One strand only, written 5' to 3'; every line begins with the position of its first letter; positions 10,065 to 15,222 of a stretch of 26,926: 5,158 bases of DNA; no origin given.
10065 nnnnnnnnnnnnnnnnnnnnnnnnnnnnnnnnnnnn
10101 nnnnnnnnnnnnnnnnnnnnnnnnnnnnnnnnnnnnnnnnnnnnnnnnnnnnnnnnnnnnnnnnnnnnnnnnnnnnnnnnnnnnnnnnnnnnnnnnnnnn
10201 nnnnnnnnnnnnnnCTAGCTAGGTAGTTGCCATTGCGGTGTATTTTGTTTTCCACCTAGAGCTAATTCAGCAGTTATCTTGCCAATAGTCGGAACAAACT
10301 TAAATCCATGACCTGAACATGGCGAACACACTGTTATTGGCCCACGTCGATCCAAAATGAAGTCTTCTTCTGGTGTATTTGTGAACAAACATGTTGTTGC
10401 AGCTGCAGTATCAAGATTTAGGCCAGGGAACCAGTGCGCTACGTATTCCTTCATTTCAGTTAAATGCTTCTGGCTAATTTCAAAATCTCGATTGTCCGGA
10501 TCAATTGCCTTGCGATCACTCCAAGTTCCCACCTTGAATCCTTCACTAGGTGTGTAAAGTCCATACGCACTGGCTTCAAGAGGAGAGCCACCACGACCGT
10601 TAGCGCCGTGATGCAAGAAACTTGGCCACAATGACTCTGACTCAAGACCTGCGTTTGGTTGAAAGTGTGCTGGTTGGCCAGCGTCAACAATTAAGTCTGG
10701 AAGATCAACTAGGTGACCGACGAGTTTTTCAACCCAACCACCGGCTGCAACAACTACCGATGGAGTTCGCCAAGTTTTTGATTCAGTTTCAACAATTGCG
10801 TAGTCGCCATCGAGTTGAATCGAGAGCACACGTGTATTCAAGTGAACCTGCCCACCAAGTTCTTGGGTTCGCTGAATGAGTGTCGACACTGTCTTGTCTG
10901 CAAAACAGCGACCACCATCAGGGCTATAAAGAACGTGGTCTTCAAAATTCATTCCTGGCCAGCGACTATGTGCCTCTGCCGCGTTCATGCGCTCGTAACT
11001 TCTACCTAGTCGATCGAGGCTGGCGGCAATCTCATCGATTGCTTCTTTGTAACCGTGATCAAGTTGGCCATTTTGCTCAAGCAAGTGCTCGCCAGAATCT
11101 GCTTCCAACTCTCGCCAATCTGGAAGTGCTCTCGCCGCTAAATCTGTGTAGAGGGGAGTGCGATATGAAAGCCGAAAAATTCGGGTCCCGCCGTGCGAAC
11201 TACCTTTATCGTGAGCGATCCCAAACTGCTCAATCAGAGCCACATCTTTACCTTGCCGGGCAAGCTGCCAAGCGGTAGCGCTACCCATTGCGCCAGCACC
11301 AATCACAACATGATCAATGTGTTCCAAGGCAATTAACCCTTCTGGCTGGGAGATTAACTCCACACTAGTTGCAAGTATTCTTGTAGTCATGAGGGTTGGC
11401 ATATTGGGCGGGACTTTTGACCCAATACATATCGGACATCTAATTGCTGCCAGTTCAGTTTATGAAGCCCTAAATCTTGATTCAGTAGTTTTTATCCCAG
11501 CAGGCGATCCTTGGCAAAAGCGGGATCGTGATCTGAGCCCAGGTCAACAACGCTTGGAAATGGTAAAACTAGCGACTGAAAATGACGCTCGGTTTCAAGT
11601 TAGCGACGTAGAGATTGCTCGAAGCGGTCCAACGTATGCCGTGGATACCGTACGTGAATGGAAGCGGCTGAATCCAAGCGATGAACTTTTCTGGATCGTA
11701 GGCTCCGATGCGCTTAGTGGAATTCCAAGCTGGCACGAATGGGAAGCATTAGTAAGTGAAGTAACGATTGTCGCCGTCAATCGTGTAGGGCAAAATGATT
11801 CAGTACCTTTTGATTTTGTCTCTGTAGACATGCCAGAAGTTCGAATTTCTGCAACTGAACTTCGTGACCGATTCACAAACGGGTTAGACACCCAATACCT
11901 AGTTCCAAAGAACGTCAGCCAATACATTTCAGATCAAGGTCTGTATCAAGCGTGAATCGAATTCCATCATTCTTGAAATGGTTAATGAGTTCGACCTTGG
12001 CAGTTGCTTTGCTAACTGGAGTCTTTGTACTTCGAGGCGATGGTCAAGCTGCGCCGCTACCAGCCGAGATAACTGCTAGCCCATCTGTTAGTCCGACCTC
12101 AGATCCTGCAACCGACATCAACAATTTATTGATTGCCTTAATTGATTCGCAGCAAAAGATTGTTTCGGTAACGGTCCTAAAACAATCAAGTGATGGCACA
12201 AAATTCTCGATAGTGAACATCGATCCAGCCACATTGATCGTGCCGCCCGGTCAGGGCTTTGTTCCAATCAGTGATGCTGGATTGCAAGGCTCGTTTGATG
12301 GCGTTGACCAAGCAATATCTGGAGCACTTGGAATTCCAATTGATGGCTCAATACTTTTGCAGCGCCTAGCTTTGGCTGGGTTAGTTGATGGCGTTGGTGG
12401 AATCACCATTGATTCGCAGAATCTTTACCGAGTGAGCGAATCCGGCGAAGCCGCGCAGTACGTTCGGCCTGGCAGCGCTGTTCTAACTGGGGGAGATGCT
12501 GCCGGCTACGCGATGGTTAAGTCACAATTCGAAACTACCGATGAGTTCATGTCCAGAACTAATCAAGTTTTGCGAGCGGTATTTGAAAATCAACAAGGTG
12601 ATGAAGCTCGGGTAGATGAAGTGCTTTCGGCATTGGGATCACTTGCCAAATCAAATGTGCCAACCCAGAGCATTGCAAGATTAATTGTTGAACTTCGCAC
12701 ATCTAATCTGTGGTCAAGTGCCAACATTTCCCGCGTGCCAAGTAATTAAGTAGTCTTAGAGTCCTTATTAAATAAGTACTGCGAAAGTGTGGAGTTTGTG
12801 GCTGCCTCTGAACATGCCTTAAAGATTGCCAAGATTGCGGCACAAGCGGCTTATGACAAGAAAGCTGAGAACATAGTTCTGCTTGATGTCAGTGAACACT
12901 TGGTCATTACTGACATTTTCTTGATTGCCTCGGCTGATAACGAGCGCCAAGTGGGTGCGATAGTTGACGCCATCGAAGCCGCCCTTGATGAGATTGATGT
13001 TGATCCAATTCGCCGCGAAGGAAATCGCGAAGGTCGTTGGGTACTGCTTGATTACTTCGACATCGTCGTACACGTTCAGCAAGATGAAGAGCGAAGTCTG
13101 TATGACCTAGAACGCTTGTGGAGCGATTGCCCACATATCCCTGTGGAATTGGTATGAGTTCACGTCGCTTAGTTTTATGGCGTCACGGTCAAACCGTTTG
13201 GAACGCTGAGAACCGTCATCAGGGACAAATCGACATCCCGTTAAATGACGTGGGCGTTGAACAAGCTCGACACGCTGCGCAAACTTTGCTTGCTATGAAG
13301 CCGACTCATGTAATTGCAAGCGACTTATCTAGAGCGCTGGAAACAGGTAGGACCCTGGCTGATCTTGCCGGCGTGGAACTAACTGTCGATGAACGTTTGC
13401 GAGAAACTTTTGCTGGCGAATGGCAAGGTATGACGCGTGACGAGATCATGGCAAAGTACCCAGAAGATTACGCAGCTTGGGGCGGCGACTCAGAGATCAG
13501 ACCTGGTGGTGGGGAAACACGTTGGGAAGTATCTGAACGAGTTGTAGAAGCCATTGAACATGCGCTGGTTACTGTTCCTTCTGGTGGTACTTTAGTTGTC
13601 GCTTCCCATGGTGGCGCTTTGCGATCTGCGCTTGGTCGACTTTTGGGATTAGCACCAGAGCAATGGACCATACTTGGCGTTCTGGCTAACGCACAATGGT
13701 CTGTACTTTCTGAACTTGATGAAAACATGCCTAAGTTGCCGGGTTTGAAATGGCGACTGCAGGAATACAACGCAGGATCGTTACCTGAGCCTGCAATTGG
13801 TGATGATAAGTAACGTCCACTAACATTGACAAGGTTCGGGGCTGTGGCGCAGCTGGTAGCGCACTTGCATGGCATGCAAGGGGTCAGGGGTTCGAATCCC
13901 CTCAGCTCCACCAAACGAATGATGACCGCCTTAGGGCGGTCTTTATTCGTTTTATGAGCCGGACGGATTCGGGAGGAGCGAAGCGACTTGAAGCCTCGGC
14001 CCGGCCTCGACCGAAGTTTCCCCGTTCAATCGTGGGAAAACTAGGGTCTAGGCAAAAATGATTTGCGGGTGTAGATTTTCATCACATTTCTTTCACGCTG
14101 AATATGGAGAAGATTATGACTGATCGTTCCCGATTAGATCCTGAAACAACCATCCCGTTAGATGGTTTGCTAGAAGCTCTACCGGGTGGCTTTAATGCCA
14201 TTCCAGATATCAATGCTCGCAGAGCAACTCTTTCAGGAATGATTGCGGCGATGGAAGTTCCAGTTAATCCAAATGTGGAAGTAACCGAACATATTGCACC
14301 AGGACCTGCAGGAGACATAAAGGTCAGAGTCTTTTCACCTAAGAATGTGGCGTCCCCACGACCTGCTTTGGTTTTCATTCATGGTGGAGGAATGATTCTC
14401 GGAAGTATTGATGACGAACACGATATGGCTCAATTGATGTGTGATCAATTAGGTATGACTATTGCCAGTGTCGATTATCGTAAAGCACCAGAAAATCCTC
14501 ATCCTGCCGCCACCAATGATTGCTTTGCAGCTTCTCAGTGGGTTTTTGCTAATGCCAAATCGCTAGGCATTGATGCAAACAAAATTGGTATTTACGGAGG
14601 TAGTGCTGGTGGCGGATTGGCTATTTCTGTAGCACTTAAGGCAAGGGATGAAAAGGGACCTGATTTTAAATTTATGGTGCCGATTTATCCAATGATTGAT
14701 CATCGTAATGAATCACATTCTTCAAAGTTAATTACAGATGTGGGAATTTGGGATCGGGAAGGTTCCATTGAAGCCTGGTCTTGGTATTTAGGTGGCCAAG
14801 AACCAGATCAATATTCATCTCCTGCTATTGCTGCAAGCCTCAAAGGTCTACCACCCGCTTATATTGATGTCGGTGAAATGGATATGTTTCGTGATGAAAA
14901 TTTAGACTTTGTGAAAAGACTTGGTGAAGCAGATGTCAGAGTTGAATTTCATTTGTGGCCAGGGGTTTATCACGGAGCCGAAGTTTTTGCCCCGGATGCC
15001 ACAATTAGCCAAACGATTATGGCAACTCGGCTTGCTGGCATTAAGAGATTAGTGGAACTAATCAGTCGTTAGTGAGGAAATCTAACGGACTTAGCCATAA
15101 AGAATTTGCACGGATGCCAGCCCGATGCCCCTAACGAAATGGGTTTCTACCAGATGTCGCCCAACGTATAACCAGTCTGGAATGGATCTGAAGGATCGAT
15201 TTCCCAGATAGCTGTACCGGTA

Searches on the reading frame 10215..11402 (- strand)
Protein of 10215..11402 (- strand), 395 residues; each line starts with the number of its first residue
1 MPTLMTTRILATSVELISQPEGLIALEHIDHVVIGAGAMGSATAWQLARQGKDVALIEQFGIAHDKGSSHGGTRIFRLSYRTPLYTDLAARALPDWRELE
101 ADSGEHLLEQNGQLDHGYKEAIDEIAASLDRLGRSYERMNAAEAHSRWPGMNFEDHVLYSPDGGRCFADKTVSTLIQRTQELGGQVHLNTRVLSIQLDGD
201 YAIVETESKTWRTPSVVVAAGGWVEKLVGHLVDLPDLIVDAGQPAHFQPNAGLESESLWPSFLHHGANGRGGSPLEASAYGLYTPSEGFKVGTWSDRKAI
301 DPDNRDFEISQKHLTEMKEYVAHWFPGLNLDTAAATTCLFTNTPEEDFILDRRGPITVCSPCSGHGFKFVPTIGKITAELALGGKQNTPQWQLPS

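Call 5: search_protein_families(library=pfam, proteins=[window:10215-11402:-], max_evalue=0.001)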
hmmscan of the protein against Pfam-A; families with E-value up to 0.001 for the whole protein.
window:10215-11402:- (395 aa): 10 families
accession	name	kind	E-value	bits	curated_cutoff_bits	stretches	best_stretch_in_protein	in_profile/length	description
PF01266.30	DAO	-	1.1e-50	173.6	27.9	1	30-380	1-353/353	FAD dependent oxidoreductase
PF03486.20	HI0933_like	-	7e-09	35.9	50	0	166-223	101-165/244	HI0933-like protein Rossmann domain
PF13450.12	NAD_binding_8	-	1.3e-06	29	21.9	1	33-59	1-27/68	NAD(P)-binding Rossmann-like domain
PF01593.30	Amino_oxidase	-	1.7e-05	24.8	19.8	1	95-226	124-260/443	Flavin containing amine oxidoreductase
PF07992.20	Pyr_redox_2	-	3.9e-05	23.7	26.1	0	30-59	2-173/291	Pyridine nucleotide-disulphide oxidoreductase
PF13738.12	Pyr_redox_3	-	4.3e-05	23.3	30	0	185-222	97-134/305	Pyridine nucleotide-disulphide oxidoreductase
PF12831.13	FAD_oxidored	-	6.1e-05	22.9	27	1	31-210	2-130/416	FAD dependent oxidoreductase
PF02558.23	ApbA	-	0.00013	22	22.2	1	32-58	2-28/150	Ketopantoate reductase PanE/ApbA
PF00890.30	FAD_binding_2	-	0.00015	21.5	20.4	1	30-225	1-206/414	FAD binding domain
PF01134.28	GIDA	-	0.00057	19.5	22.1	0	31-63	2-29/391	Glucose inhibited division protein A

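Call 36: search_protein_families(library=ncbifam, proteins=[window:10215-11402:-], max_evalue=0.00001)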
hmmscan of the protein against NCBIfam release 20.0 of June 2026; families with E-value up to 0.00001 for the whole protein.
window:10215-11402:- (395 aa): 13 families
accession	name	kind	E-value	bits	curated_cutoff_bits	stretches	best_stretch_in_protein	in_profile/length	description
NF008425.0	PRK11259.1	equivalog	5.9e-76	255.8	257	1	27-388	3-365/377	N-methyl-L-tryptophan oxidase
TIGR01377.1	soxA_mon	subfamily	1e-65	222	479.65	1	30-386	2-363/381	amino oxidase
TIGR02352.1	thiamin_ThiO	equivalog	4e-14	52.5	250.8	1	32-230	2-213/351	glycine oxidase ThiO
TIGR03197.1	MnmC_Cterm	equivalog_domain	1.5e-10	40.8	174.2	1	32-227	3-206/400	FAD-dependent 5-carboxymethylaminomethyl-2-thiouridine(34) oxidoreductase MnmC1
TIGR00275.1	TIGR00275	subfamily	4.2e-10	39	183.8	0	162-222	94-159/401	aminoacetone oxidase family FAD-binding enzyme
NF002480.1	PRK01747.1-1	equivalog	5.1e-10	38.4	540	1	30-228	250-456/645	bifunctional tRNA (5-methylaminomethyl-2-thiouridine)(34)-methyltransferase MnmC2/FAD-dependent 5-carboxymethylaminomethyl-2-thiouridine(34)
NF001933.0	PRK00711.1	subfamily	1.7e-09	37.2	383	0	32-83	4-54/429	D-amino acid dehydrogenase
NF040813.1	pro_dh_Thprot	equivalog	2.1e-09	36.9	600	0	31-65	2-36/362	D-proline dehydrogenase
TIGR03364.1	HpnW_proposed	hypoth_equivalog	9.2e-09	34.8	285.1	1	30-232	2-205/365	TIGR03364 family FAD-dependent oxidoreductase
TIGR02032.1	GG-red-SF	subfamily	2.9e-07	30.5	158.8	0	30-59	2-31/297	geranylgeranyl reductase family protein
NF050086.1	pipecolate_AmaA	exception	1e-06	27.7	600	0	26-65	23-62/425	L-pipecolate oxidase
NF006130.0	PRK08274.1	equivalog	2.2e-06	26.8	369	0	28-223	5-192/467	FAD-dependent tricarballylate dehydrogenase TcuA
NF033460.1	glycerol3P_ox_II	equivalog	4.4e-06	26.1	460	0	29-61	2-34/361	type 2 glycerol-3-phosphate oxidase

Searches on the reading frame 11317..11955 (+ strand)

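Call 5: search_protein_families(library=pfam, proteins=[window:11317-11955:+], max_evalue=0.001)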
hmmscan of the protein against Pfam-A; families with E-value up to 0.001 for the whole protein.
window:11317-11955:+ (212 aa): 1 family
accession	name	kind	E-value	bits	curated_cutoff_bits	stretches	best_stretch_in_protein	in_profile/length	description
PF01467.32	CTP_transf_like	-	1.2e-25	90.7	21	1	29-185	1-133/133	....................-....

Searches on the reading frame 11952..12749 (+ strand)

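Call 5: search_protein_families(library=pfam, proteins=[window:11952-12749:+], max_evalue=0.001)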
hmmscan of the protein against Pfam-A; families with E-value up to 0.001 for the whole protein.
window:11952-12749:+ (265 aa): 1 family
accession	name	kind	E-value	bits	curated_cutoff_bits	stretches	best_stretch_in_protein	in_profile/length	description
PF03816.19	LytR_cpsA_psr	-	1.4e-05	25.8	24.6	1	107-213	42-147/150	LytR_cpsA_psr family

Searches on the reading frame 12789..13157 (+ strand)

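Call 6: search_protein_families(library=pfam, proteins=[window:12789-13157:+], max_evalue=0.001)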
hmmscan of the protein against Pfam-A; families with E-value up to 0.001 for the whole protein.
window:12789-13157:+ (122 aa): 1 family
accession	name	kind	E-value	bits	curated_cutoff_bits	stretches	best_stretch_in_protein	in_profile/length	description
PF02410.21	RsfS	-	4.4e-31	107.4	21.6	1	16-111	2-98/98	Ribosomal silencing factor during starvation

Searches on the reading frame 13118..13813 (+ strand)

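Call 4: search_protein_families(library=pfam, proteins=[window:13118-13813:+], max_evalue=0.01)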
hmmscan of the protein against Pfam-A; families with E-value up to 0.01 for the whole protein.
window:13118-13813:+ (231 aa): 2 families
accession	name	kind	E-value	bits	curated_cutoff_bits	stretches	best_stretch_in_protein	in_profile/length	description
PF00300.27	His_Phos_1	-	3.8e-52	177.2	21.7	1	18-198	1-180/194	Histidine phosphatase superfamily (branch 1)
PF08873.17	Phage_Mu_Gp37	-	0.0075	16.8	25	0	96-143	25-72/149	Bacteriophage Mu, Gp37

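Call 36: search_protein_families(library=ncbifam, proteins=[window:13118-13813:+], max_evalue=0.00001)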
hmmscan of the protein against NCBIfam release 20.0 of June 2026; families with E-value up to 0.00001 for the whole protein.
window:13118-13813:+ (231 aa): 17 families
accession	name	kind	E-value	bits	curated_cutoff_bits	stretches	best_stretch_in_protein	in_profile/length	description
TIGR03162.1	ribazole_cobC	equivalog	1.7e-34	118.8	162.9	1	18-186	1-166/176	alpha-ribazole phosphatase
NF005567.0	PRK07238.1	equivalog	1.7e-32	113.2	326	1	15-181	177-343/378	bifunctional RNase H/acid phosphatase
NF045917.1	PhserinePhPspA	equivalog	7.8e-28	97.6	350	1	17-202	3-186/211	phosphoserine phosphatase PspA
NF002901.0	PRK03482.1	equivalog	1.7e-25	89.9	261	1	18-180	4-166/215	2,3-diphosphoglycerate-dependent phosphoglycerate mutase GpmB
NF011580.0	PRK15004.1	equivalog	1.5e-23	83.9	250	1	17-198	2-182/203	adenosylcobalamin/alpha-ribazole phosphatase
NF002217.0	PRK01112.1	equivalog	1.2e-20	73.9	320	2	17-76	3-62/228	2,3-bisphosphoglycerate-dependent phosphoglycerate mutase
NF009993.0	PRK13462.1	equivalog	3e-20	72.7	226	1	12-179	2-162/203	acid phosphatase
NF002339.0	PRK01295.1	equivalog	2.4e-19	69.6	316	1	15-183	2-177/206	2,3-bisphosphoglycerate-dependent phosphoglycerate mutase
NF038349.1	dPGM_arch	equivalog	1.3e-18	67.6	225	1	19-197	2-169/194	2,3-diphosphoglycerate-dependent phosphoglycerate mutase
TIGR03848.1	MSMEG_4193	subfamily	5.4e-18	65.2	203.85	1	18-180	2-168/204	MSMEG_4193 family putative phosphomutase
NF010713.0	PRK14115.1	equivalog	1.5e-17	63.7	305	1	17-129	3-121/248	2,3-diphosphoglycerate-dependent phosphoglycerate mutase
NF010718.0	PRK14120.1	equivalog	4.8e-17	62.1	366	1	15-124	4-119/249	phosphoglyceromutase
TIGR01258.1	pgm_1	subfamily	2.4e-15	56.6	81.7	1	17-118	2-108/245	2,3-bisphosphoglycerate-dependent phosphoglycerate mutase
NF009994.0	PRK13463.1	equivalog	6.8e-14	52.1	277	1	20-183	7-170/203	phosphoserine phosphatase 1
NF010717.0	PRK14119.1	equivalog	2.1e-11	43.9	378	1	17-129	3-121/228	2,3-diphosphoglycerate-dependent phosphoglycerate mutase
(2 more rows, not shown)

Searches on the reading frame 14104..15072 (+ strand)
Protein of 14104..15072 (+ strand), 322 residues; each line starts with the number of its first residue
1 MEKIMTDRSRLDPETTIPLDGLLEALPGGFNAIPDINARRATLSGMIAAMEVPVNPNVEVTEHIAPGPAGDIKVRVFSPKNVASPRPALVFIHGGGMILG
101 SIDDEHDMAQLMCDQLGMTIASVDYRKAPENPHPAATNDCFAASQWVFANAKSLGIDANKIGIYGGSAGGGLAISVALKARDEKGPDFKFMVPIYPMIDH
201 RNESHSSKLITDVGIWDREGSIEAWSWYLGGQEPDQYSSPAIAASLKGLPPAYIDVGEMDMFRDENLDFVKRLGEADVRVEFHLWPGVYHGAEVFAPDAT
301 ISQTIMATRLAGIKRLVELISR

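Call 4: search_protein_families(library=pfam, proteins=[window:14104-15072:+], max_evalue=0.01)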
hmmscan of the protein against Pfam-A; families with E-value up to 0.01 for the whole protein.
window:14104-15072:+ (322 aa): 6 families
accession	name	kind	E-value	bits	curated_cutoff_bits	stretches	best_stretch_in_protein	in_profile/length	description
PF07859.19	Abhydrolase_3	-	1.1e-56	192.4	25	1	89-292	1-208/210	alpha/beta hydrolase fold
PF20434.5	BD-FAE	-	1.1e-23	84.4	26.8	1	76-188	3-115/215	BD-FAE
PF00135.34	COesterase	-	3e-08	33.5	27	1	74-178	88-202/515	Carboxylesterase family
PF00326.27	Peptidase_S9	-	5.2e-06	26.5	22.6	1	137-292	45-189/213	Prolyl oligopeptidase family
PF01738.24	DLH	-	0.0016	18.5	21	0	156-291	94-187/217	Dienelactone hydrolase family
PF05448.18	AXE1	-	0.0016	17.7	21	0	155-196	172-208/321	Acetyl xylan esterase (AXE1)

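Call 7: search_protein_families(library=ncbifam, proteins=[window:14104-15072:+], max_evalue=0.001)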
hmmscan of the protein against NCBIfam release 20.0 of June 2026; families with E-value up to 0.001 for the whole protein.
window:14104-15072:+ (322 aa): 11 families
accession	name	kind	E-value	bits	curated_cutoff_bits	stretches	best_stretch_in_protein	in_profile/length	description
NF058653.1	LipP1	equivalog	3.3e-64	216.6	350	1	39-299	26-286/300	LipP1 family hormone-sensitive lipase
NF033149.0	CHL_hydrolase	equivalog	5.7e-41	140.4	500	1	57-292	45-284/310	chloramphenicol hydrolase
NF058651.1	GESAG_HSLs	subfamily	9.9e-34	116.7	430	1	37-297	25-275/296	GESAG motif subfamily hormone-sensitive lipase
NF007547.0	PRK10162.1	equivalog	2.1e-31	109.1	389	1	56-291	56-293/321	acetyl esterase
NF058649.1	GTSAG_HSLs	subfamily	6.3e-26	91.5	380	1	32-300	37-298/312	GTSAG motif subfamily hormone-sensitive lipase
NF058650.1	GCSAG_HSLs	subfamily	9.5e-18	64.8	410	1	70-302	66-298/314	GCSAG motif subfamily hormone-sensitive lipase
NF052354.1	EstLipQMycob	equivalog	4.4e-11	42.1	700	1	58-183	134-262/418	esterase LipQ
NF042968.1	AcxylEst_AxeA1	equivalog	1.3e-10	40.3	700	1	73-208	37-168/459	acetylxylan esterase AxeA1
NF052352.1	TriaclglyLipLipYMycb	equivalog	1.6e-07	30.9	450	1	158-299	256-384/397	triacylglycerol lipase LipY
NF050058.1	e_dPHAscl_type1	hypoth_equivalog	4.7e-05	23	150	0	69-178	5-123/276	extracellular catalytic domain type 1 short-chain-length polyhydroxyalkanoate depolymerase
NF041902.1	pecacetest_PaeX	equivalog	0.00037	19.6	550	1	89-179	78-171/318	pectin acetylesterase PaeX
